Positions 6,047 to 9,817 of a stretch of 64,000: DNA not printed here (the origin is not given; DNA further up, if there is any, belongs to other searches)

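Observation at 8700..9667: One carbamoyltransferase paralog has lost the radical SAM Cys triad, which makes it a possible pseudo-enzyme domain.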

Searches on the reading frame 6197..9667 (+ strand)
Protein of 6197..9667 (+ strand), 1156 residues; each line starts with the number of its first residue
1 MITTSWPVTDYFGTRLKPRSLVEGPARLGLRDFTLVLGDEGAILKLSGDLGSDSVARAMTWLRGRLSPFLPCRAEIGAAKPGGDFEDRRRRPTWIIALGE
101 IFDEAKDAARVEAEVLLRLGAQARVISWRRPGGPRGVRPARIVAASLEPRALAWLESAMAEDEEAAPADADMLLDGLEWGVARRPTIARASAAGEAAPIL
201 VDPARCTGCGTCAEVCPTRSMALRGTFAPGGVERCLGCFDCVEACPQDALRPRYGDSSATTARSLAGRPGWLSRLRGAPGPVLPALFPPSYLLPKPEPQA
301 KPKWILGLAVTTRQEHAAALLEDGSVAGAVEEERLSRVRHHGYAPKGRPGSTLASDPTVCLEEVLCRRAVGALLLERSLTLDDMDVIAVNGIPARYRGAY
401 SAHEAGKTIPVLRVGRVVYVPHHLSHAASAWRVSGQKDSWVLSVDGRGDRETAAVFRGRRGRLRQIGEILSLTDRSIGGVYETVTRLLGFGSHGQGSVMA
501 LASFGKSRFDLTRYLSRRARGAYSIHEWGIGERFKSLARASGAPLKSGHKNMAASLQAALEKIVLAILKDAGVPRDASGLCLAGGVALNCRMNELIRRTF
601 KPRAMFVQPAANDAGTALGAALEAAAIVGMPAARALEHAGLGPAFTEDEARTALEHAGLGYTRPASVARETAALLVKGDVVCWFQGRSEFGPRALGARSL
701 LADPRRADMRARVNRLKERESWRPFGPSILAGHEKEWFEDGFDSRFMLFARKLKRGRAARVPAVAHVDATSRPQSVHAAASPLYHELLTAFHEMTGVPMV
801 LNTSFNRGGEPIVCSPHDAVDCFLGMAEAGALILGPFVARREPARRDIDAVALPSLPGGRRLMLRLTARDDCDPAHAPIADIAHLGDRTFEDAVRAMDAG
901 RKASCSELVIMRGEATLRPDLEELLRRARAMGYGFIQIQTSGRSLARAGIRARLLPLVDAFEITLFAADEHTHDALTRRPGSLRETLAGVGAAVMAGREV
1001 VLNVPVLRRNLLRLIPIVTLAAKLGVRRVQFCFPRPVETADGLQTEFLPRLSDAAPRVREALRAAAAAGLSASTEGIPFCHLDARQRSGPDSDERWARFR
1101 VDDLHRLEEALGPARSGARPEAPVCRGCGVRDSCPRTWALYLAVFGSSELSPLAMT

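Call 4: search_protein_families(library=pfam, proteins=[window:6197-9667:+], max_evalue=0.1)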
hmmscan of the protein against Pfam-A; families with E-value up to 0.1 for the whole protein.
window:6197-9667:+ (1156 aa): 18 families
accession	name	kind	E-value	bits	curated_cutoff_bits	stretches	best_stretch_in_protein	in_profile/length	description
PF16861.10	Carbam_trans_C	-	2.7e-61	206.5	27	1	672-840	1-169/170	Carbamoyltransferase C-terminus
PF02543.21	Carbam_trans_N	-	7.1e-30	105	24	1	416-622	126-346/346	Carbamoyltransferase N-terminus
PF13237.11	Fer4_10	-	1e-09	38.6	25.5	1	200-246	3-53/53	4Fe-4S dicluster domain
PF00814.31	TsaD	-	4.3e-09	36.9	24.8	1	368-600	35-241/264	tRNA N6-adenosine threonylcarbamoyltransferase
PF04055.27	Radical_SAM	-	6.9e-08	33.3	29.5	1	886-1007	26-151/166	Radical SAM superfamily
PF00037.32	Fer4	-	3.1e-07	30.4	21.1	2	200-218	2-20/24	4Fe-4S binding domain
PF12837.12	Fer4_6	-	5.2e-07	29.8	25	2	199-218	2-21/24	4Fe-4S binding domain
PF12797.12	Fer4_2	-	1.4e-06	28.3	24.5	2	198-218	2-22/22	4Fe-4S binding domain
PF13484.11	Fer4_16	-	1.2e-05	26.4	30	2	234-253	1-20/66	4Fe-4S double cluster binding domain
PF12838.12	Fer4_7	-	3.1e-05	24.8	27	2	200-218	32-50/52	4Fe-4S dicluster domain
PF13187.11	Fer4_9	-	3.5e-05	24.2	27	2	205-249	1-51/52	4Fe-4S dicluster domain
PF14697.11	Fer4_21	-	0.00049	20.6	35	2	201-250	3-57/59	4Fe-4S dicluster domain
PF13459.11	Fer4_15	-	0.00088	20.4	22.4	1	199-219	1-21/66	4Fe-4S single cluster domain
PF13183.11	Fer4_8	-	0.0036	18.3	27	0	204-218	52-66/68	4Fe-4S dicluster domain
PF13746.11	Fer4_18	-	0.009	16.6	27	1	204-246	59-96/114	4Fe-4S dicluster domain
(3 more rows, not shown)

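Call 5: search_protein_families(library=ncbifam, proteins=[window:6197-9667:+], max_evalue=0.01)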
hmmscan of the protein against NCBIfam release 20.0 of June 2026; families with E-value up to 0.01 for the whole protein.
window:6197-9667:+ (1156 aa): 66 families (the best 25 are shown)
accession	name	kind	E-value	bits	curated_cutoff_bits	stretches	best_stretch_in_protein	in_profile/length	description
NF041651.1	nodul_NodU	equivalog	8e-42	143.7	1000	1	549-812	270-529/556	nodulation protein NodU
NF038332.1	rSAM_rare_HxsC4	exception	1.7e-16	60.3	500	1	890-1080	47-242/335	radical SAM protein HxsC4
NF038196.1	ferrodoxin_EFR1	subfamily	1.8e-09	38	75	1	199-251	180-230/242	EFR1 family ferrodoxin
TIGR02700.1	flavo_MJ0208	hypoth_equivalog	4.3e-09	36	251.35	1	195-251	139-195/234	dihydromethanopterin reductase (acceptor)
TIGR03723.1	T6A_TsaD_YgjD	equivalog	4.5e-09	35.9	296.1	1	371-609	58-292/314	tRNA (adenosine(37)-N6)-threonylcarbamoyltransferase complex transferase subunit TsaD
TIGR03977.1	rSAM_pair_HxsC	equivalog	3.7e-08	32.6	267.9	1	904-1087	68-258/292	His-Xaa-Ser system radical SAM maturase HxsC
NF043039.1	HgcAB_like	equivalog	5.2e-08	32.9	285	1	194-251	290-350/350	HgcAB-like fusion protein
NF040864.1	HgcB_ferredoxin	equivalog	1e-07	31.7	99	1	200-256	10-67/93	mercury methylation ferredoxin HgcB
TIGR02109.1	PQQ_syn_pqqE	equivalog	4e-07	29.3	381.35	1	897-1031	46-179/358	pyrroloquinoline quinone biosynthesis protein PqqE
TIGR04545.1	rSAM_ahbD_hemeb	equivalog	4.6e-07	29.6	500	1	904-1045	46-186/339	heme b synthase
TIGR00329.1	gcp_kae1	subfamily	1.2e-06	28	207.8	1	374-603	60-285/305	tRNA (adenosine(37)-N6)-threonylcarbamoyltransferase complex transferase subunit TsaD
TIGR04041.1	activase_YjjW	hypoth_equivalog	1.7e-06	27.7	250.2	1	205-249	42-86/276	YjjW family glycine radical enzyme activase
NF043069.1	T4HPD_activ_SAM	equivalog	1.7e-06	27.6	425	1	199-250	46-97/299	trans-4-hydroxy-L-proline dehydratase activase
NF040770.1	hetero_SS_HdrA2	exception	1.7e-06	26.4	1100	1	195-254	568-627/777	CoB-CoM heterodisulfide reductase HdrA2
TIGR04051.1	rSAM_NirJ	equivalog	1.8e-06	27.2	515.45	1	872-1028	16-170/354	heme d1 biosynthesis radical SAM protein NirJ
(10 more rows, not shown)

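Call 13: find_related_loci(query=window:6197-9664:+, collection=genome_contigs, flank=10000)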
Query window:6197-9664:+ (1156 aa) in genome_contigs; peptide patterns used: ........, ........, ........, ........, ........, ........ (x = any residue, [..] = any of these).
72 stretches matched a pattern; 24 encode a relative of the query (tblastn E <= 1e-3); 24 distinct loci.
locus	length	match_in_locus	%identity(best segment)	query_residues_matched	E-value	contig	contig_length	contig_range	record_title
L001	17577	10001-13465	83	1-1156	0e+0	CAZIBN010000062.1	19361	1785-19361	MAG TPA_asm: uncultured Elusimicrobia sp. isolate binchicken_co186_163 genome assembly, contig: NODE_3390_length_19361_c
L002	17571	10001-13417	74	1-1156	0e+0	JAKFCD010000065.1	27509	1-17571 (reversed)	MAG: Elusimicrobiota bacterium isolate LC012 contig-124_2020, whole genome shotgun sequence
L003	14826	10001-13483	68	1-1153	0e+0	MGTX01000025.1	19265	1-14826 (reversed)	MAG: Elusimicrobia bacterium GWA2_66_18 gwa2_scaffold_4028, whole genome shotgun sequence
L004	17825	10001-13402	74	1-1156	0e+0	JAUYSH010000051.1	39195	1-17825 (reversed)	MAG: Elusimicrobiota bacterium isolate C5_metabat.bin.68 C5_k141_84611, whole genome shotgun sequence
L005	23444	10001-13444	69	1-1150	0e+0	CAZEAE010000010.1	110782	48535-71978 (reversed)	MAG TPA_asm: uncultured Elusimicrobia sp. isolate binchicken_co248_32 genome assembly, contig: NODE_110_length_110782_co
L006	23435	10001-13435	52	6-1154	0e+0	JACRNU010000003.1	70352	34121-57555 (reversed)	MAG: Elusimicrobia bacterium isolate NC_groundwater_1943_Pr3_S-0.2um_66_9 scaffold_70751, whole genome shotgun sequence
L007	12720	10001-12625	55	7-845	0e+0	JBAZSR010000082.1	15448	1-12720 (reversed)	MAG: Elusimicrobiota bacterium isolate SO_2017_GW1_178 NODE_14280_length_15448_cov_0.842700_OW334_2017, whole genome sho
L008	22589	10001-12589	52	7-838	0e+0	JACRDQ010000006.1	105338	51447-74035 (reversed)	MAG: Elusimicrobia bacterium isolate NC_groundwater_1676_Pr3_B-0.1um_68_27 SR-2_scaffold_141_331182, whole genome shotgu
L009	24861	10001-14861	54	8-846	0e+0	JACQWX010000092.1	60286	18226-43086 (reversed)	MAG: Elusimicrobia bacterium isolate NC_groundwater_1500_Pr4_B-0.1um_67_5 SR1-18-B1_scaffold_456647, whole genome shotgu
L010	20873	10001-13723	55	2-1153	0e+0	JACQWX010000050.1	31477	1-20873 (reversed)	MAG: Elusimicrobia bacterium isolate NC_groundwater_1500_Pr4_B-0.1um_67_5 SR1-18-B1_scaffold_255773, whole genome shotgu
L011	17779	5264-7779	53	7-836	0e+0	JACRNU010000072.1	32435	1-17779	MAG: Elusimicrobia bacterium isolate NC_groundwater_1943_Pr3_S-0.2um_66_9 scaffold_78876, whole genome shotgun sequence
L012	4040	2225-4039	61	1-575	0e+0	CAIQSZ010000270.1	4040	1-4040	MAG: uncultured Elusimicrobia bacterium isolate I2_bin-066 genome assembly, contig: bin-066:270/493, whole genome shotgu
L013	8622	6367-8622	62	7-740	0e+0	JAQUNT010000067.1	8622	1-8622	MAG: Elusimicrobia bacterium isolate STD1_184 NODE_25270_length_8622_cov_2.143967_Sandtown_D1, whole genome shotgun sequ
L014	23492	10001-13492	52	6-1150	0e+0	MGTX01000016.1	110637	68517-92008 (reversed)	MAG: Elusimicrobia bacterium GWA2_66_18 gwa2_scaffold_227, whole genome shotgun sequence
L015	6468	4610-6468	80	1-631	0e+0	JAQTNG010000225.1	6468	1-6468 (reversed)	MAG: Elusimicrobia bacterium isolate STA_59 NODE_27545_length_6468_cov_2.186091_Sandtown_A, whole genome shotgun sequenc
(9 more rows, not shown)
